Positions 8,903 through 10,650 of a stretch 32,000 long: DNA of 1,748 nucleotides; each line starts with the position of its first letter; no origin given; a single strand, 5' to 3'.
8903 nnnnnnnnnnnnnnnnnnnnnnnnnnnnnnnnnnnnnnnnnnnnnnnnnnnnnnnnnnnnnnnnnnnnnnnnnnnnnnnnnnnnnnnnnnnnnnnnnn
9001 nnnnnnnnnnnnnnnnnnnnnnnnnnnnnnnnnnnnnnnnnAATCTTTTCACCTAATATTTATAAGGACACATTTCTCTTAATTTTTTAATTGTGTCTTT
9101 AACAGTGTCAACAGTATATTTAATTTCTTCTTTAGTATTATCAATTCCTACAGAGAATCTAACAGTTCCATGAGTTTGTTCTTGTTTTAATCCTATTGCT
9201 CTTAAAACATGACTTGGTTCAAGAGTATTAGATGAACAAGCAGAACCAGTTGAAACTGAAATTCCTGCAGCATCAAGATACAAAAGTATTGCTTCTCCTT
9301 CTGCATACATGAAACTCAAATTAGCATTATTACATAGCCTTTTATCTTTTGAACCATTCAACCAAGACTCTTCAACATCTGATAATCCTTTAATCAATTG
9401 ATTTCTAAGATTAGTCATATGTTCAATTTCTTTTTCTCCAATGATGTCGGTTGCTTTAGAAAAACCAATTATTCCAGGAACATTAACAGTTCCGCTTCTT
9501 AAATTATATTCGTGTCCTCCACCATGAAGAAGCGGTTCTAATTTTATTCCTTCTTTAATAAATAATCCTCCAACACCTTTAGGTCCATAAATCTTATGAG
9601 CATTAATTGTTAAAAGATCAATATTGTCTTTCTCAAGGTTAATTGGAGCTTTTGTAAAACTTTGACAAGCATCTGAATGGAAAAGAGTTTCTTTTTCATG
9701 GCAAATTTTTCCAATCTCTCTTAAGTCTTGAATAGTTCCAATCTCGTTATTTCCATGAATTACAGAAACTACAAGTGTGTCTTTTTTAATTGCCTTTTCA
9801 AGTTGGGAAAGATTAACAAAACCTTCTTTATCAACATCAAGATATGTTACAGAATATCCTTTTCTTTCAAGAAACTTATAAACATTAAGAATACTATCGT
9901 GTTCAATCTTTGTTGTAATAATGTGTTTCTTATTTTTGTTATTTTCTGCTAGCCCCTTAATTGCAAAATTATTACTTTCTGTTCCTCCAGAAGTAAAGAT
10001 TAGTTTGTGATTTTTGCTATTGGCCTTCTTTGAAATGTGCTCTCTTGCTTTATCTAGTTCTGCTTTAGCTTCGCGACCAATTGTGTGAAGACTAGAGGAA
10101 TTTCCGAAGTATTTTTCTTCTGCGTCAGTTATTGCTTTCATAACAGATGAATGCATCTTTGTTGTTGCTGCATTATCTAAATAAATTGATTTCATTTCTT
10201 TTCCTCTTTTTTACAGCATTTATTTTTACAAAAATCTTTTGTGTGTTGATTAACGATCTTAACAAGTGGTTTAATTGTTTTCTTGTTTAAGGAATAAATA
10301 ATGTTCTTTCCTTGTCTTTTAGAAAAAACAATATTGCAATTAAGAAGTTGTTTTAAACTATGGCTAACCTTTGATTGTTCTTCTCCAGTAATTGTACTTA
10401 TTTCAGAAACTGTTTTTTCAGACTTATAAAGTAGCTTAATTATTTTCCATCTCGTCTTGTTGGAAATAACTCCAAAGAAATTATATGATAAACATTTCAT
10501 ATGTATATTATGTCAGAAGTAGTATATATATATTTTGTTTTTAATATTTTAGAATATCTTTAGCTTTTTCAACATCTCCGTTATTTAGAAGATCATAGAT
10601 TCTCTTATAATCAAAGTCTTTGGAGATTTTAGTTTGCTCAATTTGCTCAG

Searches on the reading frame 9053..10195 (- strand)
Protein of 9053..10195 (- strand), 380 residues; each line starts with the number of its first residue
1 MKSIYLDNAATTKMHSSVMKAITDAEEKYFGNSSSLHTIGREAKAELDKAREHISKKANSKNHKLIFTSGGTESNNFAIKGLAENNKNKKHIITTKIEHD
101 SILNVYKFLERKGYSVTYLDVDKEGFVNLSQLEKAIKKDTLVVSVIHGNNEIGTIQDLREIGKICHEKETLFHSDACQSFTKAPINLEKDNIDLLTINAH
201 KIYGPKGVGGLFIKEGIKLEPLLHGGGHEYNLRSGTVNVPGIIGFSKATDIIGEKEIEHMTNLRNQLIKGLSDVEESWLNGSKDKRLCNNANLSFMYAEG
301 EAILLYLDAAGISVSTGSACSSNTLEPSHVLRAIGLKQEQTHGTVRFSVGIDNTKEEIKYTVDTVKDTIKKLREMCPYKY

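Call 16: search_protein_families(library=pfam, proteins=[window:9053-10195:-], max_evalue=0.001)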
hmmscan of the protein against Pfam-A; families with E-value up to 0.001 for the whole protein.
window:9053-10195:- (380 aa): 4 families
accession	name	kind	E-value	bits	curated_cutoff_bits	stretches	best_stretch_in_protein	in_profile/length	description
PF00266.25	Aminotran_5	-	2e-83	280.8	21.5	1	4-359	1-369/371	Aminotransferase class-V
PF01041.23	DegT_DnrJ_EryC1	-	4.6e-07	29.8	19.8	1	63-180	40-150/360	DegT/DnrJ/EryC1/StrS aminotransferase family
PF01212.27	Beta_elim_lyase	-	2e-06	27.8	27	1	63-180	48-173/288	Beta-eliminating lyase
PF01053.26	Cys_Met_Meta_PP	-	0.00073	18.6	27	0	51-177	58-175/381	Cys/Met metabolism PLP-dependent enzyme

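Call 63: search_protein_families(library=ncbifam, proteins=[window:9053-10195:-], max_evalue=0.01)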
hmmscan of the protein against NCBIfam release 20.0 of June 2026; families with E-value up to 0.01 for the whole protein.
window:9053-10195:- (380 aa): 43 families (the best 25 are shown)
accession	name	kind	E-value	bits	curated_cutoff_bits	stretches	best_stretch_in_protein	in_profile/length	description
TIGR03402.1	FeS_nifS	equivalog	8.6e-142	472.4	530.75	1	4-378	1-379/379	cysteine desulfurase NifS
NF010611.0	PRK14012.1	equivalog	2e-125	419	548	1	3-377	6-387/406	IscS subfamily cysteine desulfurase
TIGR02006.1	IscS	equivalog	8.8e-125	416.9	643.2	1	3-377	4-383/402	IscS subfamily cysteine desulfurase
TIGR03235.1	DNA_S_dndA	equivalog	1.6e-112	376.3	480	1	5-348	1-352/353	cysteine desulfurase DndA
NF002806.0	PRK02948.1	subfamily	4.6e-103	345.1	304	1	4-371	2-374/381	IscS subfamily cysteine desulfurase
TIGR03403.1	nifS_epsilon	equivalog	1.4e-98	330.3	587.7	1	4-375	1-379/382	NifS family cysteine desulfurase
TIGR01977.1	am_tr_V_EF2568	hypoth_equivalog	3.8e-53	180.9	377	1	4-367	1-375/376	cysteine desulfurase family protein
TIGR01979.1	sufS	subfamily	1e-52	179.4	475.1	1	3-372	19-402/403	SufS family cysteine desulfurase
NF040779.1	Sec_lyase_SclA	exception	1.7e-34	119.3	525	1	4-367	1-375/378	selenocysteine lyase SclA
NF041166.1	f2_encap_cargo1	exception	6.2e-32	111.5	800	1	4-366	247-621/623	family 2A encapsulin nanocompartment cargo protein cysteine desulfurase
NF006791.0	PRK09295.1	equivalog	3.8e-30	105.3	661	1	4-366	25-399/406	cysteine desulfurase SufS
NF008126.0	PRK10874.1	equivalog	8.2e-30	104.2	607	1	2-372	19-399/401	cysteine desulfurase CsdA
TIGR03392.1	FeS_syn_CsdA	equivalog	8e-29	101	493.6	1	2-373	16-397/398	cysteine desulfurase CsdA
TIGR01976.1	am_tr_V_VC1184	hypoth_equivalog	4.6e-26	92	352.35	1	3-215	19-233/401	cysteine desulfurase-like protein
TIGR03812.1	tyr_de_CO2_Arch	equivalog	2.1e-12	46.6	299.4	1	54-177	68-192/375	tyrosine decarboxylase MfnA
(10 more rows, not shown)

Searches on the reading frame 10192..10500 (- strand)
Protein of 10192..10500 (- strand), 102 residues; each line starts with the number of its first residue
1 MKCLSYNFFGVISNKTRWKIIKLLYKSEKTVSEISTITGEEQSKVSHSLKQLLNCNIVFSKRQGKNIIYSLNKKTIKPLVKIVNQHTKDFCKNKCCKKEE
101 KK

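Call 16: search_protein_families(library=pfam, proteins=[window:10192-10500:-], max_evalue=0.001)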
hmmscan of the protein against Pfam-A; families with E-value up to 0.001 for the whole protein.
window:10192-10500:- (102 aa): 3 families
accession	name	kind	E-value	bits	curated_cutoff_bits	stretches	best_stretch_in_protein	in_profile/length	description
PF01022.26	HTH_5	-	6.3e-13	48.8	22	1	14-58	1-45/47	Bacterial regulatory protein, arsR family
PF01978.25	TrmB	-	6.6e-06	26.3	25.6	1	22-69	16-62/68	Sugar-specific transcriptional regulator TrmB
PF12840.13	HTH_20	-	0.00096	19.5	27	0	13-53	2-43/51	Helix-turn-helix domain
